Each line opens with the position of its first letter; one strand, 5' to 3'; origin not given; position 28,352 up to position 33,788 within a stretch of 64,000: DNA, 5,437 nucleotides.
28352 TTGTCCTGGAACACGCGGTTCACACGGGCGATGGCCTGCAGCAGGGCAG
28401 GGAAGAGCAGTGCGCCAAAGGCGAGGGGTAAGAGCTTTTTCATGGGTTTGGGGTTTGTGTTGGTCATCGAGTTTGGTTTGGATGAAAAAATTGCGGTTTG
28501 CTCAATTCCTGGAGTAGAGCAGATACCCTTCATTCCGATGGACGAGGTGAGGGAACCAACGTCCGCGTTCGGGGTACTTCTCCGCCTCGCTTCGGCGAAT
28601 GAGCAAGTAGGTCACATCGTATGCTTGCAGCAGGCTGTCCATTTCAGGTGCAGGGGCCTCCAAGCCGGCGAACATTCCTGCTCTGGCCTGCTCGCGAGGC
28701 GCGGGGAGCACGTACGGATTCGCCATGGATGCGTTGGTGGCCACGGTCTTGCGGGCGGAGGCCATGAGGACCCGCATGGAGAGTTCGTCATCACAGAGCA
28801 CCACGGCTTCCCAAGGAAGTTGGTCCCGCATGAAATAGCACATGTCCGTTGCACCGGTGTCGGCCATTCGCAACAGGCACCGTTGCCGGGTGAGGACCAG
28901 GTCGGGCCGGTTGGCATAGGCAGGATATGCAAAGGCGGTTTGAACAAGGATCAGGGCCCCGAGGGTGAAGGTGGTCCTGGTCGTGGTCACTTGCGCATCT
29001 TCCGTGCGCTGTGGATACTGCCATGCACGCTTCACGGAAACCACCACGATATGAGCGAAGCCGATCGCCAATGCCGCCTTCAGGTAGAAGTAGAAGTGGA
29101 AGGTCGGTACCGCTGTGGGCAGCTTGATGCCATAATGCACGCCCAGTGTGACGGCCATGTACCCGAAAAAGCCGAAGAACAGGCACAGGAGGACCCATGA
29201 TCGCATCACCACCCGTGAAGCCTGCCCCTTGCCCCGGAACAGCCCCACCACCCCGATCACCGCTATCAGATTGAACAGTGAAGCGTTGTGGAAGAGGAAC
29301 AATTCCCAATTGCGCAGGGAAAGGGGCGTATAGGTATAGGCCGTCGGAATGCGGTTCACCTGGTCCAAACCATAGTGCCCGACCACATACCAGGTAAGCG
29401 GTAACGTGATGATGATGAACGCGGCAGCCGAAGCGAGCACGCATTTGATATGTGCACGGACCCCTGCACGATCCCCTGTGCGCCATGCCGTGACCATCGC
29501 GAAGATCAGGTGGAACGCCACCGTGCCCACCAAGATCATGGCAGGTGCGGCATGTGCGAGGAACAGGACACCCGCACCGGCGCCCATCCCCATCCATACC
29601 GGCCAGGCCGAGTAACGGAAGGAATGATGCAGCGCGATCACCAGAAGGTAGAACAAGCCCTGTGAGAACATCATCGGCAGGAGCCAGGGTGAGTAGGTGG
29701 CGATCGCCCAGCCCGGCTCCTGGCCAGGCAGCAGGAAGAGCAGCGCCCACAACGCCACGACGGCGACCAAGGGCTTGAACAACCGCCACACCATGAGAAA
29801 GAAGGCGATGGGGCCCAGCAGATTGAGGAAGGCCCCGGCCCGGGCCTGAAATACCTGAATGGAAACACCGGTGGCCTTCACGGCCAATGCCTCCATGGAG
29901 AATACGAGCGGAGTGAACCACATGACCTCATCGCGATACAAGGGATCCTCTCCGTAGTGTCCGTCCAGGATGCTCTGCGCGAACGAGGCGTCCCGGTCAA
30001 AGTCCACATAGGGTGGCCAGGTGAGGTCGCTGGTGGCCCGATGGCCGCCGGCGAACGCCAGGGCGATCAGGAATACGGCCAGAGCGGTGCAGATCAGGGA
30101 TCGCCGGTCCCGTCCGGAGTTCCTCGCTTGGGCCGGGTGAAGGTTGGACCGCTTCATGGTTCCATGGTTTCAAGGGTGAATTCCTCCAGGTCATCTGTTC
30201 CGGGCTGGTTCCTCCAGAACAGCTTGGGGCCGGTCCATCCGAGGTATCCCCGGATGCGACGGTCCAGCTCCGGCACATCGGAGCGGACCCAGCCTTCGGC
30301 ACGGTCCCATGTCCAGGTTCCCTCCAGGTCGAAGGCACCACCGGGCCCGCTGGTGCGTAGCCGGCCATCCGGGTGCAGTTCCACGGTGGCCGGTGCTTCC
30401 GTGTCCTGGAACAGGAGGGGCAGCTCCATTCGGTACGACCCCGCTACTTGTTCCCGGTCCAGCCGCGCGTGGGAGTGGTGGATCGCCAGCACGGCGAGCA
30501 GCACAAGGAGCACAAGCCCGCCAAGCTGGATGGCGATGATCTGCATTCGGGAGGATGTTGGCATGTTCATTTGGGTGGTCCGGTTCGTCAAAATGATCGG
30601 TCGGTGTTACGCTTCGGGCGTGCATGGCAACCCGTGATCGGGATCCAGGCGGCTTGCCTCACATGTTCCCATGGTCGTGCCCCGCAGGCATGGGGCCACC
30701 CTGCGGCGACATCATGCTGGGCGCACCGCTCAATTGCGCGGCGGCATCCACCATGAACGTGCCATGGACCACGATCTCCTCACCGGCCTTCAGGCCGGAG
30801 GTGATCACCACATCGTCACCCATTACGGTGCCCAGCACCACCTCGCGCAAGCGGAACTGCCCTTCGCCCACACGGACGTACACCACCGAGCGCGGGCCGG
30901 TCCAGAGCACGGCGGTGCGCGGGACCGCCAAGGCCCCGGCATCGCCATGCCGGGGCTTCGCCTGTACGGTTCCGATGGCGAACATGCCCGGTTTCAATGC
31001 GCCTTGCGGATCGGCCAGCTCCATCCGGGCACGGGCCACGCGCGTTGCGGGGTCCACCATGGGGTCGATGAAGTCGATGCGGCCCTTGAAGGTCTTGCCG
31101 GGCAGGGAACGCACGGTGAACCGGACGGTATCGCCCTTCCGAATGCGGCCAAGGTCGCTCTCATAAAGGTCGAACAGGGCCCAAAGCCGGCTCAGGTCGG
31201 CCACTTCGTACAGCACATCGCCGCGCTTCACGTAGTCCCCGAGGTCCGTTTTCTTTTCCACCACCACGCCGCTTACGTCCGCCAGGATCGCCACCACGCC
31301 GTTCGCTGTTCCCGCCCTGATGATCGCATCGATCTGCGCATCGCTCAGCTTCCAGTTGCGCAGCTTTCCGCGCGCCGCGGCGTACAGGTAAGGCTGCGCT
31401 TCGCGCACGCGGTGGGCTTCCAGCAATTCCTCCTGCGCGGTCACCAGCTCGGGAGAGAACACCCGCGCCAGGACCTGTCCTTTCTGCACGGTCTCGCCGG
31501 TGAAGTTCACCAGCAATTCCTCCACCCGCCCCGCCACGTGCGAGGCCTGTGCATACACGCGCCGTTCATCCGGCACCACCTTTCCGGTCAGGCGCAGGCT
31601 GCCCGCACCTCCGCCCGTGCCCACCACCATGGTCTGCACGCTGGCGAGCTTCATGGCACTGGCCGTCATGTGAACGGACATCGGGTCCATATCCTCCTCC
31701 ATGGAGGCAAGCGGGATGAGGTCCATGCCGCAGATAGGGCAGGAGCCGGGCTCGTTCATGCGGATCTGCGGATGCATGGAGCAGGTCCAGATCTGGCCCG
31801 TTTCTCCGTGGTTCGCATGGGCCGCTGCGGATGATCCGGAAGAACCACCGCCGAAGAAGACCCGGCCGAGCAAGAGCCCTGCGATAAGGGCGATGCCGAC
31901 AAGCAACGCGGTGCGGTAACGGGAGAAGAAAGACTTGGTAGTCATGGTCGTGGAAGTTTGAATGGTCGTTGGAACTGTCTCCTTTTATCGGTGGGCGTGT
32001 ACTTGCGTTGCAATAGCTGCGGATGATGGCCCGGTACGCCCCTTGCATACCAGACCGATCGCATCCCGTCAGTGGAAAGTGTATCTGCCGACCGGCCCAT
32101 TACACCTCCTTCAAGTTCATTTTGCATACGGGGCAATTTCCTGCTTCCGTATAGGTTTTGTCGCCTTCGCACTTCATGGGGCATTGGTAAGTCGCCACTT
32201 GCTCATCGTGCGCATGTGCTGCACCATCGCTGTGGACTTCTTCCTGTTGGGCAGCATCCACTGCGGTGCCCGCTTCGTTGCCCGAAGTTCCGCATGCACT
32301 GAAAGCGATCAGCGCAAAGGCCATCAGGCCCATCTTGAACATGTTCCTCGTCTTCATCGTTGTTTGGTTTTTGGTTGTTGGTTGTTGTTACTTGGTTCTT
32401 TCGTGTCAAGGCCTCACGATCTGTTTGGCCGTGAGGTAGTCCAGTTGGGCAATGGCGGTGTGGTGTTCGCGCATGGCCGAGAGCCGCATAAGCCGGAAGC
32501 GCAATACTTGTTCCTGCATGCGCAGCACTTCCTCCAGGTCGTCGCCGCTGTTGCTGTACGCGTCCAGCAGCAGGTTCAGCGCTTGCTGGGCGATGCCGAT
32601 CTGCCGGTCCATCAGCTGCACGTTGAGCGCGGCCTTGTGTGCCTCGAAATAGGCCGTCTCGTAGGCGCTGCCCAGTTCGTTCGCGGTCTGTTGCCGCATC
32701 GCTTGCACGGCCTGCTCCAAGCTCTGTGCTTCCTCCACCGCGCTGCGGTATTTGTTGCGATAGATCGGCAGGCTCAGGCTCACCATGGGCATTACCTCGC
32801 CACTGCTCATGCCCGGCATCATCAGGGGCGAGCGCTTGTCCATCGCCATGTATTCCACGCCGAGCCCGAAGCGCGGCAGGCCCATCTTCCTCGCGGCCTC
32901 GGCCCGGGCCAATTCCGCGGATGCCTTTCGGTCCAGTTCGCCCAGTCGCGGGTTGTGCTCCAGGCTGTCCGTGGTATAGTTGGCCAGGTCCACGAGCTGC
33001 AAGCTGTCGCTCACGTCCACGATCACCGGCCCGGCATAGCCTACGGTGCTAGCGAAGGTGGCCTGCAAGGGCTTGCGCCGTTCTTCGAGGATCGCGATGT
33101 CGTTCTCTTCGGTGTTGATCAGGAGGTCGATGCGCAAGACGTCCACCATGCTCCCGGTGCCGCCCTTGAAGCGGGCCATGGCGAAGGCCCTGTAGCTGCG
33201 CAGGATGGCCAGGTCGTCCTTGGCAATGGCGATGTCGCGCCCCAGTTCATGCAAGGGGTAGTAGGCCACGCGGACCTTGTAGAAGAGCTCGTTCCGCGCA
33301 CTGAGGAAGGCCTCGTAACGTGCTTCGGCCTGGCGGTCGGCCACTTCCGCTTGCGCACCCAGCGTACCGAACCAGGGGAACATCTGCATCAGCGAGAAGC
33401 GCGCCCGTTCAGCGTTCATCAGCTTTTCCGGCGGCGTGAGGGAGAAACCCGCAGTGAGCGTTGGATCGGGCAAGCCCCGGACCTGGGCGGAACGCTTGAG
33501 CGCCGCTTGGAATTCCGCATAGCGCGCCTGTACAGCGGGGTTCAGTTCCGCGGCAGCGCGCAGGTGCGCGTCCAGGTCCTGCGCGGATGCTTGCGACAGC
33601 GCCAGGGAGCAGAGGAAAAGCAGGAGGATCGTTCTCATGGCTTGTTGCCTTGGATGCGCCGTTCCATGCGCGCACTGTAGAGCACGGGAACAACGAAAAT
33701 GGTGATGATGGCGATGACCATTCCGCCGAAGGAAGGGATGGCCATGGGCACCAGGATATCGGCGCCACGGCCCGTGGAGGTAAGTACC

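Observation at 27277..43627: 15-kb copper/silver resistance island bracketed by direct repeats of the 3' end of hsdR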

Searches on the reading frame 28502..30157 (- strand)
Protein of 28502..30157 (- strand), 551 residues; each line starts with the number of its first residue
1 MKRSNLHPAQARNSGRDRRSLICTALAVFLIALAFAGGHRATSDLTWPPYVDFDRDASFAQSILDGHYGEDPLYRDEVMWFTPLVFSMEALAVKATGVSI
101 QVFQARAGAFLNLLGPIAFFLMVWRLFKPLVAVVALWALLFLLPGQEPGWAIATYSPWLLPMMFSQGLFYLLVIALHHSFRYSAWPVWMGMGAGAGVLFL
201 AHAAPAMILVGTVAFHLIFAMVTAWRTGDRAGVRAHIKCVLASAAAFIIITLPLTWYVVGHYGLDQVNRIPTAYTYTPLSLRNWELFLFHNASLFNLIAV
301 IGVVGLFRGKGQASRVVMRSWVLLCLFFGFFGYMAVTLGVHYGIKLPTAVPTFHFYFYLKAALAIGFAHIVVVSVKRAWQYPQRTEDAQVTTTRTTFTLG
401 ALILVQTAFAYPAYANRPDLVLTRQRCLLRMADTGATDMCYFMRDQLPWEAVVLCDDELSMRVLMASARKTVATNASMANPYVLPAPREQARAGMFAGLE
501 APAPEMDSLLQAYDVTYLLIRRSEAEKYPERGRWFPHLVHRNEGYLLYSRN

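Call 10: search_protein_families(library=pfam, proteins=[window:28502-30157:-], max_evalue=0.00001)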
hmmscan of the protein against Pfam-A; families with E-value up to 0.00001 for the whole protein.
window:28502-30157:- (551 aa): 0 families

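Call 18: find_encoding_contigs(protein=window:28502-30157:-, flank=10000, max_places=10)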
Protein window:28502-30157:- (551 aa): no gene with exactly this product is on record in the collection.

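Call 41: search_protein_families(library=padloc, proteins=[window:28502-30157:-], max_evalue=0.001)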
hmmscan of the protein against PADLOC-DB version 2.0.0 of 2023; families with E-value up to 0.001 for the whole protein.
window:28502-30157:- (551 aa): 0 families

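Call 56: search_protein_families(library=ncbifam, proteins=[window:28502-30157:-], max_evalue=0.00001)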
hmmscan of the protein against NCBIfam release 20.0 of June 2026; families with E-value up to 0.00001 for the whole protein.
window:28502-30157:- (551 aa): 0 families
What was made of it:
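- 28502..30157 (-): 551-aa polytopic membrane protein with no family assignment. No Pfam, NCBIfam or PADLOC hit (calls 10, 41, 56).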

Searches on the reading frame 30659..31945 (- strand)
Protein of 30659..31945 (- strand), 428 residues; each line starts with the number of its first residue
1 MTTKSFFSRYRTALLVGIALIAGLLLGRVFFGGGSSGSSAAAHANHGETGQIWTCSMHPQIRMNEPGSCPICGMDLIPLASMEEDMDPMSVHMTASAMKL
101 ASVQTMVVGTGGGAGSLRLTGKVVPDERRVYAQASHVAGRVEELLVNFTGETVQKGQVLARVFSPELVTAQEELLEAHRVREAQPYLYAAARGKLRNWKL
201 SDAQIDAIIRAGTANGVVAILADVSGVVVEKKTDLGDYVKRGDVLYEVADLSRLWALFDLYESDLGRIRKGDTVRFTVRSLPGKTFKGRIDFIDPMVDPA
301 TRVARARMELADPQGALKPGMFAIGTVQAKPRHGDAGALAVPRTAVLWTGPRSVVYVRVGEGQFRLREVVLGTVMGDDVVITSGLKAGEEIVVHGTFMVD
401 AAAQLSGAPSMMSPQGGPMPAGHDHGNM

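Call 10: search_protein_families(library=pfam, proteins=[window:30659-31945:-], max_evalue=0.00001)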
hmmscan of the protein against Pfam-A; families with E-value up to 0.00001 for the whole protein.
window:30659-31945:- (428 aa): 4 families
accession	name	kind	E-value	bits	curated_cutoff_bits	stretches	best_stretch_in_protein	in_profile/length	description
PF16576.10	HlyD_D23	-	1e-67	228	30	1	116-323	5-214/214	Barrel-sandwich domain of CusB or HlyD membrane-fusion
PF13437.12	HlyD_3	-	3.2e-22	79.7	22.2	1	220-320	2-106/106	HlyD family secretion protein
PF19335.5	HMBD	-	4.8e-13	49.2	23.6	1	53-78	2-27/28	Heavy metal binding domain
PF13533.13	Biotin_lipoyl_2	-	8.8e-06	25.9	29.8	0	222-247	5-30/32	Biotin-lipoyl like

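Call 24: find_encoding_contigs(protein=window:30659-31945:-, flank=10000, max_places=10)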
Protein window:30659-31945:- (428 aa): 1 contig read that carries it; 1 place shown.
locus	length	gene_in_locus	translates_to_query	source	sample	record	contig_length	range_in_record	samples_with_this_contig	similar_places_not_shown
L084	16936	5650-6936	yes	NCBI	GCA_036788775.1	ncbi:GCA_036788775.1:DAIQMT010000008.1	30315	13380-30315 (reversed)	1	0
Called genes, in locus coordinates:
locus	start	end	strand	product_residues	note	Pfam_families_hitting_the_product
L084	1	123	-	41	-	?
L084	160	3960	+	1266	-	PF00873:ACR_tran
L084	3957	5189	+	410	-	PF02321:OEP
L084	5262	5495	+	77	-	PF19335:HMBD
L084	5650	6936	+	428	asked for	PF19335:HMBD, PF25919:BSH_CusB, PF25973:BSH_CzcB, PF25869:3HB_CusB, PF25954:Beta-barrel_RND_2, PF25967:RND-MFP_C, PF25975:CzcB_C, PF25989:YknX_C (weak), +1 more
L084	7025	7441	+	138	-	-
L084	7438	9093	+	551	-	-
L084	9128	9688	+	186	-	-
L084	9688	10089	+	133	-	-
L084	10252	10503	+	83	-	-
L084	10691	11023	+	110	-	PF06127:Mpo1-like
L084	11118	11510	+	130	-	PF03061:4HBT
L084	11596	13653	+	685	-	PF06739:SBBP (faint)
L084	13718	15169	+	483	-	PF01546:Peptidase_M20, PF07687:M20_dimer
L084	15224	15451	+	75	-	PF15919:HicB_lk_antitox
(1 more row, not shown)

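Call 56: search_protein_families(library=ncbifam, proteins=[window:30659-31945:-], max_evalue=0.00001)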
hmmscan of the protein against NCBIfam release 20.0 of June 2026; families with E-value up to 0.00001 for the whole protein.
window:30659-31945:- (428 aa): 17 families
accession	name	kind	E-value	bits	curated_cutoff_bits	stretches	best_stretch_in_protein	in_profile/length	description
TIGR00999.1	8a0102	subfamily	2.4e-44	151.5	319.3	1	209-399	84-270/271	CzcB/NccB family metal efflux transporter periplasmic adaptor subunit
TIGR01730.1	RND_mfp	subfamily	1.2e-43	149.4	94.9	1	220-398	137-312/322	efflux RND transporter periplasmic adaptor subunit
NF007303.0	PRK09783.1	subfamily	2.5e-32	111.8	390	1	12-412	9-405/414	copper/silver efflux system membrane fusion protein CusB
NF045680.1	DiMtlExpIhpB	equivalog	1.5e-28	99.7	450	1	213-402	133-317/326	divalent metal ion exporter adaptor subunit IhpB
NF008606.0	PRK11578.1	equivalog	7.6e-13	48.3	342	1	219-394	185-363/371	macrolide transporter subunit MacA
NF007132.1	PRK09578.1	equivalog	3.5e-12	45.8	512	1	286-406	257-374/396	MexX/AxyX family multidrug efflux RND transporter periplasmic adaptor subunit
NF033138.2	RND-peri-MexC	equivalog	2.4e-11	43.4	625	1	286-406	250-370/375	MexC family multidrug efflux RND transporter periplasmic adaptor subunit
TIGR02971.1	heterocyst_DevB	subfamily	3.7e-11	43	129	1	213-299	200-284/327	ABC exporter membrane fusion protein, DevB family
NF007362.0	PRK09859.1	equivalog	3.1e-10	39.7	738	1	287-396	253-360/385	multidrug transporter subunit MdtE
NF002939.0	PRK03598.1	equivalog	8.1e-09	35.1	393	0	211-297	198-284/332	secretion protein HlyD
NF011604.1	PRK15030.1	equivalog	8.4e-09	34.9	765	1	287-405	257-373/397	multidrug efflux RND transporter periplasmic adaptor subunit AcrA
TIGR00998.1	8a0101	subfamily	1.1e-08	34.4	390.8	1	218-295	205-283/334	EmrA/EmrK family multidrug efflux transporter periplasmic adaptor subunit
NF000272.2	OqxA_adapt_sub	exception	1.2e-08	34.4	835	1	283-397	257-368/391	multidrug efflux RND transporter periplasmic adaptor subunit OqxA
NF045904.1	RND-peri-MexE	equivalog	3.4e-08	32.8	714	1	272-405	236-366/390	multidrug efflux RND transporter periplasmic adaptor subunit MexE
TIGR03794.1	NHLM_micro_HlyD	equivalog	1.5e-07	30.7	156.2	0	119-171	46-98/421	NHLP bacteriocin system secretion protein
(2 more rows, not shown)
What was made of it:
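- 30659..37435 (-): RND metal-efflux operon: CusB-like MFP with HMBD (30659-31945), small HMBD protein (about 32103-32336), outer-membrane factor (32406-33638), CusA/CzcA-family pump (33635-37435). Calls 10, 24, 56.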

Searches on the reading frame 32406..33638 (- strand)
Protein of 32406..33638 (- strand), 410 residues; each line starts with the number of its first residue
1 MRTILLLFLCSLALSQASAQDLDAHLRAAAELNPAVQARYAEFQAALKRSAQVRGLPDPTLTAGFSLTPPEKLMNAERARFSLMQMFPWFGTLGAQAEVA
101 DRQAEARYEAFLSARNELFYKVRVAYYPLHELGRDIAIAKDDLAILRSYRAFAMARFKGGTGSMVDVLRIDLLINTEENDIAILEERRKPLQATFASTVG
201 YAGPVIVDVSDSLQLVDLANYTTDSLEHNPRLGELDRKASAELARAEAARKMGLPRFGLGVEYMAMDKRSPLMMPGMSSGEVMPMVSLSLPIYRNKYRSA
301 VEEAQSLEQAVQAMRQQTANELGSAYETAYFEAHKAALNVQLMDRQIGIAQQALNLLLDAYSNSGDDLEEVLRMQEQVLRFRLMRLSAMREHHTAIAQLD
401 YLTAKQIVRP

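Call 10: search_protein_families(library=pfam, proteins=[window:32406-33638:-], max_evalue=0.00001)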
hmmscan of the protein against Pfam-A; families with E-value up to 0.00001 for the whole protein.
window:32406-33638:- (410 aa): 1 family
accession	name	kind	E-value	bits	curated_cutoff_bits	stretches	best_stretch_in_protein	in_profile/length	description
PF02321.23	OEP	-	4.7e-31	108.5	22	2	223-403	6-186/187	Outer membrane efflux protein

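Call 56: search_protein_families(library=ncbifam, proteins=[window:32406-33638:-], max_evalue=0.00001)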
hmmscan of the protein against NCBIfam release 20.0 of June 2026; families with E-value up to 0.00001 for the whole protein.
window:32406-33638:- (410 aa): 1 family
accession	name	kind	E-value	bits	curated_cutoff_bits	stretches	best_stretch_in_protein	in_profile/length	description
TIGR01844.1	type_I_sec_TolC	subfamily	4.5e-14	52.3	225.15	1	19-399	2-393/414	TolC family outer membrane protein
